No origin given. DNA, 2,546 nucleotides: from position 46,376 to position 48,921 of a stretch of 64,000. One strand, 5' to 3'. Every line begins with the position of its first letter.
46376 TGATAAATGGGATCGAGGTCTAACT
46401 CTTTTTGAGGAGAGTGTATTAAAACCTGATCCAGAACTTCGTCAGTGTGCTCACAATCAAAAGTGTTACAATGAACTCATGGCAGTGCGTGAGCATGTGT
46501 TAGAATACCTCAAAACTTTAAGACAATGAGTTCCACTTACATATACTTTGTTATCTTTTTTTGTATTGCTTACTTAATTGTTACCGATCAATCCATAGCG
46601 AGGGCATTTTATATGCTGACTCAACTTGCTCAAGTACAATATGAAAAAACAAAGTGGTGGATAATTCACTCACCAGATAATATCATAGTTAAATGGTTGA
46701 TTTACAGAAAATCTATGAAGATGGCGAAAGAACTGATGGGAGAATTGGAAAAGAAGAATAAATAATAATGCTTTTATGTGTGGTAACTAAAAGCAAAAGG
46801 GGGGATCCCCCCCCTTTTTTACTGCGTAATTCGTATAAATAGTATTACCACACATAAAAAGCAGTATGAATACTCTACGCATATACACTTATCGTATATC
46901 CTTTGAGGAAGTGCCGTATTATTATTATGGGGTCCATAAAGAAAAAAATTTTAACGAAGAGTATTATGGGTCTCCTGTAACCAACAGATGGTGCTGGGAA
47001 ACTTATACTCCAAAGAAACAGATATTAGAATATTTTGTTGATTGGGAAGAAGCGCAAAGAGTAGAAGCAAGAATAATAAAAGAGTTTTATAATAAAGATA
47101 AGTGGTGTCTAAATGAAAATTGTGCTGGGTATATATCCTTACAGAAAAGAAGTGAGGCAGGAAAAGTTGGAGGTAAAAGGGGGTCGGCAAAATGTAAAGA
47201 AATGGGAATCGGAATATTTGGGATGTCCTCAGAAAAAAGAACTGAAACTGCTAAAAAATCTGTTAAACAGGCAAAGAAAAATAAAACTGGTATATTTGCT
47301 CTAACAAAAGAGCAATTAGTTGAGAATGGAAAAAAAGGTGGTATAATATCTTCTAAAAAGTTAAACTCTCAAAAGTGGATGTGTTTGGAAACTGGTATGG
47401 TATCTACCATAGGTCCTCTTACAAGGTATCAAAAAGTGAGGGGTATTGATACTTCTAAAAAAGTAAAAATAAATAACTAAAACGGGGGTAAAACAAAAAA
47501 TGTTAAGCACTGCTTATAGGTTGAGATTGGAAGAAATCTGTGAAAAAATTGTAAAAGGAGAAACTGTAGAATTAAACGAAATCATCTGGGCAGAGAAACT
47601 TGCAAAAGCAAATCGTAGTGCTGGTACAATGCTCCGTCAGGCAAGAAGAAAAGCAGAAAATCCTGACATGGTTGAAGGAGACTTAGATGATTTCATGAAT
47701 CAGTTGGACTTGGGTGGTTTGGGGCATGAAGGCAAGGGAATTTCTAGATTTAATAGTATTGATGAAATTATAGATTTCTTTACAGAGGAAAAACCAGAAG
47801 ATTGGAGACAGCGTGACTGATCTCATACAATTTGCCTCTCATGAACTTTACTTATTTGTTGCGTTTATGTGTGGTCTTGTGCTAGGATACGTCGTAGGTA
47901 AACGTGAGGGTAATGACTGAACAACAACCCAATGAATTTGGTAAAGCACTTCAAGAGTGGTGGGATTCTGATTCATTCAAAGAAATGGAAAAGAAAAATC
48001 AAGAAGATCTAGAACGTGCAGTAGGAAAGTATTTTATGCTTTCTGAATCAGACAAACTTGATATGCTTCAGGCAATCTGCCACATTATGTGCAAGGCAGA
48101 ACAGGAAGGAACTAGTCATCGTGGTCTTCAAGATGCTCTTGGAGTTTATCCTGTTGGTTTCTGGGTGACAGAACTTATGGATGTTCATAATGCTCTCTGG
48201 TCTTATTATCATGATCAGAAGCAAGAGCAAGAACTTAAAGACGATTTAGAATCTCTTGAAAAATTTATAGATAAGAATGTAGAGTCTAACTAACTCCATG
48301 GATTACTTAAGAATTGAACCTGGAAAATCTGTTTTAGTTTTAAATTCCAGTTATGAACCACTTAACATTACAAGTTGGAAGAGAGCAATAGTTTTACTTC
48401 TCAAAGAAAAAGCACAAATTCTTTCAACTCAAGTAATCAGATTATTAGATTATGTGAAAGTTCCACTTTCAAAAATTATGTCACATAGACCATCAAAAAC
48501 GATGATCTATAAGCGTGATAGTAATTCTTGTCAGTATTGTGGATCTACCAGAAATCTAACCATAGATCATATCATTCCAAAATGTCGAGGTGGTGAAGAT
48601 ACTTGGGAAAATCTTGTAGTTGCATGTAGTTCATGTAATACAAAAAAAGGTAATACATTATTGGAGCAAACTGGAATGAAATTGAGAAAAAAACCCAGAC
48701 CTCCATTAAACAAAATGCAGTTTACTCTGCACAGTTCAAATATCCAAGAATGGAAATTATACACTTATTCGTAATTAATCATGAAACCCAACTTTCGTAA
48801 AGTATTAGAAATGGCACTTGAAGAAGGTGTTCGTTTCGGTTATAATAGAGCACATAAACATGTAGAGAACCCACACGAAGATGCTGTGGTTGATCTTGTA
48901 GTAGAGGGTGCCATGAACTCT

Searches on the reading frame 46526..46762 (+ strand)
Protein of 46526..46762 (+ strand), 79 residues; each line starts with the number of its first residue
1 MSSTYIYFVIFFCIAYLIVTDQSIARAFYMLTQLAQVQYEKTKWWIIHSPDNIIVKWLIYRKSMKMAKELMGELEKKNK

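Call 47: find_related_loci(query=window:46526-46762:+, collection=viral_contigs, flank=1500)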
Query window:46526-46762:+ (79 aa) in viral_contigs; peptide patterns used: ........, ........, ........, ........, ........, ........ (x = any residue, [..] = any of these).
136 stretches matched a pattern; 96 encode a relative of the query (tblastn E <= 1e-3); the best 80 are kept; 80 distinct loci.
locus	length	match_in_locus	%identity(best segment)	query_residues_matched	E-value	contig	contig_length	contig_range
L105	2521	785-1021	84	1-79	2e-44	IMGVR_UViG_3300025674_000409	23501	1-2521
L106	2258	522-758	76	1-79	3e-40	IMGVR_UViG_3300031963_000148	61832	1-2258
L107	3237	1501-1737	76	1-79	3e-40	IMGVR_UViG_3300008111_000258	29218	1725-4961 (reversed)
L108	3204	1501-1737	77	1-79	8e-40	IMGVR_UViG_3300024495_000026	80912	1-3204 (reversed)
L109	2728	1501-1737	75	1-79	1e-39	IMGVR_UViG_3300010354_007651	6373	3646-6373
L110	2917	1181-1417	73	1-79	1e-39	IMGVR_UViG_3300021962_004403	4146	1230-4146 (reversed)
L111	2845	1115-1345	78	1-77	6e-40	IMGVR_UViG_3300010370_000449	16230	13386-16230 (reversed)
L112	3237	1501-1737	77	1-79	8e-40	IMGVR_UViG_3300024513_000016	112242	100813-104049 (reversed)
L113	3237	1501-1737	76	1-79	4e-39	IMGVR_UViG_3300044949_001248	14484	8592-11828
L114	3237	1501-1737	76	1-79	4e-39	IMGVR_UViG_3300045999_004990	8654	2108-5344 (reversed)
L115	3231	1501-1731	77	1-77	2e-38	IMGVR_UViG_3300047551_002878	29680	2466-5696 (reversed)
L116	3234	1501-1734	77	1-78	2e-38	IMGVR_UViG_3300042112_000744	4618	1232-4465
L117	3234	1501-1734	77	1-78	2e-38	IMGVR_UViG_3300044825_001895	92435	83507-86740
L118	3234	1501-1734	77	1-78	2e-38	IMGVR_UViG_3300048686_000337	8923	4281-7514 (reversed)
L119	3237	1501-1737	73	1-79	1e-38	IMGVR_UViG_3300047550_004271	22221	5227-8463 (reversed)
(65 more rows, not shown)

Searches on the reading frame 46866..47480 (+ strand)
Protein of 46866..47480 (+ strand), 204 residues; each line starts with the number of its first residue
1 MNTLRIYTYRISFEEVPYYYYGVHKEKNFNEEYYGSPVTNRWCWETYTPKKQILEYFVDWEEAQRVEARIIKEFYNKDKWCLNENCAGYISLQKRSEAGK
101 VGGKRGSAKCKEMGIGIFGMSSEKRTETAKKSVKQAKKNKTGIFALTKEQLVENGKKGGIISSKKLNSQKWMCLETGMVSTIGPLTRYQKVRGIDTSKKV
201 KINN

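Call 7: search_protein_families(library=pfam, proteins=[window:46866-47480:+], max_evalue=0.01)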
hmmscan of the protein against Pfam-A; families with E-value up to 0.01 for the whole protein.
window:46866-47480:+ (204 aa): 0 families

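Call 11: search_protein_families(library=phrogs, proteins=[window:46866-47480:+], max_evalue=0.01)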
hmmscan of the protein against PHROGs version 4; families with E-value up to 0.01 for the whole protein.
window:46866-47480:+ (204 aa): 1 family
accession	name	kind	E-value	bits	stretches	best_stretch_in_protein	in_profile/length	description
phrog_314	-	DNA, RNA and nucleotide metabolism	6.6e-10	39.5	1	6-203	179-349/574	homing endonuclease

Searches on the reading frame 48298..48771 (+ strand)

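Call 96: search_protein_families(library=pfam, proteins=[window:48298-48771:+], max_evalue=0.01)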
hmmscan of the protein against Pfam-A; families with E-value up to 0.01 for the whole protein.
window:48298-48771:+ (158 aa): 4 families
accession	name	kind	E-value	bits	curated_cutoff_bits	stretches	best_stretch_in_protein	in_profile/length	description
PF01844.29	HNH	-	2e-16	60.3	21.4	1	78-119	1-46/47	HNH endonuclease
PF14279.12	HNH_5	-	9.9e-16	57.9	27.5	1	78-129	1-55/56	HNH endonuclease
PF13395.12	HNH_4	-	4.2e-08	33.5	22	1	85-120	16-51/54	HNH endonuclease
PF02945.21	Endonuclease_7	-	0.0091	16.3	23.6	0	66-120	14-66/82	Recombination endonuclease VII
